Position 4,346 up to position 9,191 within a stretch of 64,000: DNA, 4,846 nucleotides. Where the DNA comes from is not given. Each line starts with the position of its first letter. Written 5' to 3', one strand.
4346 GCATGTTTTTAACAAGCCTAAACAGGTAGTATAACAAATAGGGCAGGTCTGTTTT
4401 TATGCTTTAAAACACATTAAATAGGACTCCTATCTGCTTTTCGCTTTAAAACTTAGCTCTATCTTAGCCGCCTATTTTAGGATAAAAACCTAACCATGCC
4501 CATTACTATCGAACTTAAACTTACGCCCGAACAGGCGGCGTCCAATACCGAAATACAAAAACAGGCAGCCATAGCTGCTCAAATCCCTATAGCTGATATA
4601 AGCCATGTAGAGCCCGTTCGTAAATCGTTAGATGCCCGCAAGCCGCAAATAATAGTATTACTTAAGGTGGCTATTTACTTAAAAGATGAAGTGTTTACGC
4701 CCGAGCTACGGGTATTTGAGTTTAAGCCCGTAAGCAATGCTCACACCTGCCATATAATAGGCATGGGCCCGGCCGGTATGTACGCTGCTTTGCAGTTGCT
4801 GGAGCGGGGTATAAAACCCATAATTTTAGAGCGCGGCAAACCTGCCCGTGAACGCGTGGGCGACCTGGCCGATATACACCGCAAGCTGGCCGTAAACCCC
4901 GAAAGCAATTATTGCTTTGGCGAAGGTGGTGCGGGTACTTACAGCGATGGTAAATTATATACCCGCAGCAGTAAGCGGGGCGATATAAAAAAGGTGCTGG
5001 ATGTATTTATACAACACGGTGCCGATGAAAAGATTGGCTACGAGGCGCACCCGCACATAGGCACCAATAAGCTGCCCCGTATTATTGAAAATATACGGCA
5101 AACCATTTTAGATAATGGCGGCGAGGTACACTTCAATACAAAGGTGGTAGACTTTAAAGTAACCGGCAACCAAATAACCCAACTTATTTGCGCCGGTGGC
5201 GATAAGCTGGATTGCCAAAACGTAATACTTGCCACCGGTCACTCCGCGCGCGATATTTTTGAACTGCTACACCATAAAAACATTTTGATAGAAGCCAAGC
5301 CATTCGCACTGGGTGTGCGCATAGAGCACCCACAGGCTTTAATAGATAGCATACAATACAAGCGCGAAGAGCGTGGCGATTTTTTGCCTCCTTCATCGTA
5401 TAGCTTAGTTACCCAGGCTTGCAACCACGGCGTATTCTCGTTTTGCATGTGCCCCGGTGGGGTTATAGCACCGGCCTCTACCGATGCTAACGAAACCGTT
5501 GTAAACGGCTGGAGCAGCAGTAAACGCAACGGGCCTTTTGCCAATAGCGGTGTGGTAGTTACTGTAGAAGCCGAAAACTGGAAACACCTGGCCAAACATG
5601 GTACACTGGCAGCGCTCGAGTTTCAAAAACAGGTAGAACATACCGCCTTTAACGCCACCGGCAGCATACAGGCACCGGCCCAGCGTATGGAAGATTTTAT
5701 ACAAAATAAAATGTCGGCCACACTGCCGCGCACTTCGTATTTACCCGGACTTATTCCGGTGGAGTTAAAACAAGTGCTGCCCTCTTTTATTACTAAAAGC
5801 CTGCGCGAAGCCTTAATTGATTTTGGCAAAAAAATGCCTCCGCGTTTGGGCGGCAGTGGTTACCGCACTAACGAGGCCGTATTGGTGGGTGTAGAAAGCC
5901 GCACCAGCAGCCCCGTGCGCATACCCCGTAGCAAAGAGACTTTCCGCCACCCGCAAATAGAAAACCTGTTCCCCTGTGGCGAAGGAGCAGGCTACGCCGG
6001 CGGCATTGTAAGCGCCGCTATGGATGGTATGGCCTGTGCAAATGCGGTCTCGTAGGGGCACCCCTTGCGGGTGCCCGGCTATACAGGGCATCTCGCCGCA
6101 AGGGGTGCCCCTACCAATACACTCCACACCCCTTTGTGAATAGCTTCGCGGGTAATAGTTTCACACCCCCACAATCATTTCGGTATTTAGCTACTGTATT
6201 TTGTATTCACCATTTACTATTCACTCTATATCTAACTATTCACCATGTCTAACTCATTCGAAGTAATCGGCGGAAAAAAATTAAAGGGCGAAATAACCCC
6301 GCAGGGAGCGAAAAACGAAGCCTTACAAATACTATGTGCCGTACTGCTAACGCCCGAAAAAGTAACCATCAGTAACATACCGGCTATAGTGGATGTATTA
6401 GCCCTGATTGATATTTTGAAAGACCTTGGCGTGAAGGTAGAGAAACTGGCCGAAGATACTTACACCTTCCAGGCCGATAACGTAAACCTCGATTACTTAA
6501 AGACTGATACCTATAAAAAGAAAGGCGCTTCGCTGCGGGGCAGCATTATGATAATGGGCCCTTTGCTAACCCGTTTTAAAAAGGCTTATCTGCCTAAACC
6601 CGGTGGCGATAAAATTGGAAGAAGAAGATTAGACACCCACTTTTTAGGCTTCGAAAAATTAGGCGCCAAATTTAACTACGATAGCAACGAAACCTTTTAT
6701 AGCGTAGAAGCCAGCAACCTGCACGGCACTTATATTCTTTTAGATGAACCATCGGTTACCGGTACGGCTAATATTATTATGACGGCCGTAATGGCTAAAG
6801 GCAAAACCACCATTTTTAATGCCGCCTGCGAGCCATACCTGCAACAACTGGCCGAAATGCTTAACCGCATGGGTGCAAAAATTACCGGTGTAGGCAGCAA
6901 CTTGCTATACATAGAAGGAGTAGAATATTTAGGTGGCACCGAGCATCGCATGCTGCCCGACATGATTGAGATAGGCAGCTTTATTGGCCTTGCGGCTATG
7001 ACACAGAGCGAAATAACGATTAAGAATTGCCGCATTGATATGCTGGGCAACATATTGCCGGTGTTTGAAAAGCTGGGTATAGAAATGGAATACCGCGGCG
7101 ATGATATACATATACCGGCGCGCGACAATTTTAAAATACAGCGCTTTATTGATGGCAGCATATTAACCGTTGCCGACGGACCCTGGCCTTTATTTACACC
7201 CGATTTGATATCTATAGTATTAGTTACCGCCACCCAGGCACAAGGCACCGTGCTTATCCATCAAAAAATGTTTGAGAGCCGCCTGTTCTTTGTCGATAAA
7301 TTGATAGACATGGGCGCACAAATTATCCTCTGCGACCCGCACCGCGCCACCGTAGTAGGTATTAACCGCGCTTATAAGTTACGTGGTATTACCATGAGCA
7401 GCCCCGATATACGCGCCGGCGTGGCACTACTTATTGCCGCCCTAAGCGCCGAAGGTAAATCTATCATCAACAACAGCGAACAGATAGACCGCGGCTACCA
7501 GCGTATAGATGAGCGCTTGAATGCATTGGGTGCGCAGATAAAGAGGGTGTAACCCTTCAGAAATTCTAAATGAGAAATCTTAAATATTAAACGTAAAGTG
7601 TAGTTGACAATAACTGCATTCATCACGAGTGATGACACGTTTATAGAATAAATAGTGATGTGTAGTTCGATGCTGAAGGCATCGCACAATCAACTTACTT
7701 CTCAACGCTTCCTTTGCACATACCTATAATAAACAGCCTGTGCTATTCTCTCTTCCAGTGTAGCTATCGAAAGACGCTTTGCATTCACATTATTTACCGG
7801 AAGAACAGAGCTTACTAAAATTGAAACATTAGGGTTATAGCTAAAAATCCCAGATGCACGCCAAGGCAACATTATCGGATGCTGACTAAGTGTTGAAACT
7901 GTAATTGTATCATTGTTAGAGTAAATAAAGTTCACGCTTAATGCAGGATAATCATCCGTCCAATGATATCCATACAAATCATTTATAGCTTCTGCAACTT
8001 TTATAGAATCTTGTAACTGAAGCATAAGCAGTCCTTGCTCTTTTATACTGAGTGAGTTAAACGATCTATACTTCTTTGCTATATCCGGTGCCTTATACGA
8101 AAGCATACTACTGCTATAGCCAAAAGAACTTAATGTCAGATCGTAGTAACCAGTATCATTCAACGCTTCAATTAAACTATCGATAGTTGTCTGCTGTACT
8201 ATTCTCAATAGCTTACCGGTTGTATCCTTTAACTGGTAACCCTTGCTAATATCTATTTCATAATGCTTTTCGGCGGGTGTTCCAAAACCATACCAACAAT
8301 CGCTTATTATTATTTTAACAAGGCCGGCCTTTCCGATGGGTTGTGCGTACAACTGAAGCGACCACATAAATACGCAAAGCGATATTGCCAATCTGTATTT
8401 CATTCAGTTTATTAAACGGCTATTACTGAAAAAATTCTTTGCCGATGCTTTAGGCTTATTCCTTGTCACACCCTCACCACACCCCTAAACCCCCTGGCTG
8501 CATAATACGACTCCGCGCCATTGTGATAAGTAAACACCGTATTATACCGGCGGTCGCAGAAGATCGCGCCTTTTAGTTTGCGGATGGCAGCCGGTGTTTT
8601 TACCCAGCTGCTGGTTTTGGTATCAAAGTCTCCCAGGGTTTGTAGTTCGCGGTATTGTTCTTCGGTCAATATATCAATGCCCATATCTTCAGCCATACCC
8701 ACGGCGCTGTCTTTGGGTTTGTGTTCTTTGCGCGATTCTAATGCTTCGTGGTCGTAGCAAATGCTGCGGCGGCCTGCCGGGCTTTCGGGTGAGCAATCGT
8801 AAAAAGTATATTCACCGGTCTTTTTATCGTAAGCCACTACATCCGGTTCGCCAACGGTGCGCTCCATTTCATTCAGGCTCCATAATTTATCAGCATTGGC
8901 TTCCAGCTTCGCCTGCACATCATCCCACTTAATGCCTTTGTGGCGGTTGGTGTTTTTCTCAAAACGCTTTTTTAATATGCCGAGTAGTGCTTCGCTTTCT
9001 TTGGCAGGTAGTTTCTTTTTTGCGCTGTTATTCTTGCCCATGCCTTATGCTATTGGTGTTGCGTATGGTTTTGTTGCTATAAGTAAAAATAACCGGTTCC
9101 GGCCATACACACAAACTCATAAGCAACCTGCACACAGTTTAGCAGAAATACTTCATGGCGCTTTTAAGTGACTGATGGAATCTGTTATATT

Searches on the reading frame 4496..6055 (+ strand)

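Call 18: search_protein_families(library=pfam, proteins=[window:4496-6055:+], max_evalue=0.00001)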
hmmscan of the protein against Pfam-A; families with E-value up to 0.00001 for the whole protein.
window:4496-6055:+ (519 aa): 4 families
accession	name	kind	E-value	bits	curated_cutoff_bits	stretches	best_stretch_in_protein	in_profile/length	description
PF21688.3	FAD-depend_C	-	9.6e-67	225.4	27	1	269-470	1-197/197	FAD-dependent protein, C-terminal domain-like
PF01266.30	DAO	-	1.2e-10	42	27.9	0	199-274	154-231/353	FAD dependent oxidoreductase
PF03486.20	HI0933_like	-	1.9e-08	34.5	50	0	174-250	89-165/244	HI0933-like protein Rossmann domain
PF07992.20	Pyr_redox_2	-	1.2e-06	28.6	26.1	0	183-253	172-241/291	Pyridine nucleotide-disulphide oxidoreductase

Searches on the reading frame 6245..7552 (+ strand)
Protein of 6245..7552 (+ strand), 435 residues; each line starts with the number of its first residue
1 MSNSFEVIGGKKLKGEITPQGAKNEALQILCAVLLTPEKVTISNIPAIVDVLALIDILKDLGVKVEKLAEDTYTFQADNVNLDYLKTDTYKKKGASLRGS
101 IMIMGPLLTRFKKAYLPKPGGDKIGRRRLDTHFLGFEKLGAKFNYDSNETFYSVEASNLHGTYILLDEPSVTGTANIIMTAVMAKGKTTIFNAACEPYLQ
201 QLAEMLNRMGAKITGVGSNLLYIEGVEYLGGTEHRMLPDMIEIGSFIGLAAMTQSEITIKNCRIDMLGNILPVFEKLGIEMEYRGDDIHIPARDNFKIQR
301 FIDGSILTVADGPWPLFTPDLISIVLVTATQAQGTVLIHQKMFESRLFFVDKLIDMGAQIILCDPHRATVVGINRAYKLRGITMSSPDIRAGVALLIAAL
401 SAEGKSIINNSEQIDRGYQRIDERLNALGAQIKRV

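Call 18: search_protein_families(library=pfam, proteins=[window:6245-7552:+], max_evalue=0.00001)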
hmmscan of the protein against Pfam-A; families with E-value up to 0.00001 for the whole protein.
window:6245-7552:+ (435 aa): 1 family
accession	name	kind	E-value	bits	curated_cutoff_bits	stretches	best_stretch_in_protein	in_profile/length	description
PF00275.25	EPSP_synthase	-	6.7e-66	223.2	22.8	1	9-425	3-417/417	EPSP synthase (3-phosphoshikimate 1-carboxyvinyltransferase)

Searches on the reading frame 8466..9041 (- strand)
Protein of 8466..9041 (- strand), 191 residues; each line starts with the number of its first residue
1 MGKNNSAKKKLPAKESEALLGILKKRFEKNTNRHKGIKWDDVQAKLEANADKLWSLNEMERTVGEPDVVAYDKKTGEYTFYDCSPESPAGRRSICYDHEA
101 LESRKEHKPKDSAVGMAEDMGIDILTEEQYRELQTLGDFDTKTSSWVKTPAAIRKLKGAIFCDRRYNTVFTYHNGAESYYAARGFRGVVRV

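Call 18: search_protein_families(library=pfam, proteins=[window:8466-9041:-], max_evalue=0.00001)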
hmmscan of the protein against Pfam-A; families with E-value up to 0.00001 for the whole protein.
window:8466-9041:- (191 aa): 1 family
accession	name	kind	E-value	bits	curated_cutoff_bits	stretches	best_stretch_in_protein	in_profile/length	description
PF14066.11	DUF4256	-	2.4e-93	311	27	1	19-191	1-173/173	Protein of unknown function (DUF4256)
